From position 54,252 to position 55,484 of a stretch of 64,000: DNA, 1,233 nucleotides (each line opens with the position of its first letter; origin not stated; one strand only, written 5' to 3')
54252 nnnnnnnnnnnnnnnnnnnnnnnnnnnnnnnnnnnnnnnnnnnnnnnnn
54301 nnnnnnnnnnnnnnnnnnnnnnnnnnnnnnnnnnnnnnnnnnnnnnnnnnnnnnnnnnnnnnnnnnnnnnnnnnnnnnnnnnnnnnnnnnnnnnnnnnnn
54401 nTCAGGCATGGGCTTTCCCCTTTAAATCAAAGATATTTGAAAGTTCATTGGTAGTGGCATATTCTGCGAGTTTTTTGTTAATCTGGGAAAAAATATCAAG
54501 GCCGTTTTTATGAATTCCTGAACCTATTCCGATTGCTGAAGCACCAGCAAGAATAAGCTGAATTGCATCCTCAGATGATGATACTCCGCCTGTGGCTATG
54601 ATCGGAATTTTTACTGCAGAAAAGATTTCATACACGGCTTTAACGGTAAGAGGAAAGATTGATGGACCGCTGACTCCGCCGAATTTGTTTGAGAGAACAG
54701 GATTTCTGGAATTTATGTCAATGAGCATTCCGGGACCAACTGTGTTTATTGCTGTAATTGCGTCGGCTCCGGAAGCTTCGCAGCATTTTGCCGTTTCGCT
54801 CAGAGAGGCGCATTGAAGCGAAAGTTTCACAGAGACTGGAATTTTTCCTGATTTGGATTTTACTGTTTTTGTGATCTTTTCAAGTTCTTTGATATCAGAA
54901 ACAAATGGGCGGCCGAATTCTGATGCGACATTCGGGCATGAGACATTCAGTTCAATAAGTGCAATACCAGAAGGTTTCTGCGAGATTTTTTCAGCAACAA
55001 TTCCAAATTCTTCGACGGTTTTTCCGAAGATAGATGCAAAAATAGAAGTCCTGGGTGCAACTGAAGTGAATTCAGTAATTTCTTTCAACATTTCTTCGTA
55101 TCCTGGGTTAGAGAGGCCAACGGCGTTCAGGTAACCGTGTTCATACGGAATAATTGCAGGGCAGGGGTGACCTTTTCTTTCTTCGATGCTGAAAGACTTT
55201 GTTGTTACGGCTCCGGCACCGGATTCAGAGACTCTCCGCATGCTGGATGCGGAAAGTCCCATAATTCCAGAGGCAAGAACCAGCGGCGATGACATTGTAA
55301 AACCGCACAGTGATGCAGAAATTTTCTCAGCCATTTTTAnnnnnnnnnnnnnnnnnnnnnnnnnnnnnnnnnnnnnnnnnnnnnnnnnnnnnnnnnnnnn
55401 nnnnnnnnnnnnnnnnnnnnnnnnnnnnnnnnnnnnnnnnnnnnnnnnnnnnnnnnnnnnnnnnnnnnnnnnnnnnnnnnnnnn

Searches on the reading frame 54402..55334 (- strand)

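Call 82: search_protein_families(library=pfam, proteins=[window:54402-55334:-], max_evalue=0.001)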
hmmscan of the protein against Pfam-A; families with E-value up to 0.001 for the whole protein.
window:54402-55334:- (310 aa): 6 families
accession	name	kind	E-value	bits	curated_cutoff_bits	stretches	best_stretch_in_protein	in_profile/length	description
PF01180.27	DHO_dh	-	9.2e-65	219.1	27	1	7-291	4-289/291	Dihydroorotate dehydrogenase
PF01207.24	Dus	-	5.1e-08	32.8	20.4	1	114-277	72-220/311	Dihydrouridine synthase (Dus)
PF04481.18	DUF561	-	1.1e-05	25.2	21.6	1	148-277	102-220/243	Protein of unknown function (DUF561)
PF00977.27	His_biosynth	-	8.4e-05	22.6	23.6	1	232-277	180-225/228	Histidine biosynthesis protein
PF03060.21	NMO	-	0.00021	21.2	28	1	229-272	180-223/331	Nitronate monooxygenase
PF00478.31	IMPDH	-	0.00087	18.8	25.6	0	231-272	196-237/345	IMP dehydrogenase / GMP reductase domain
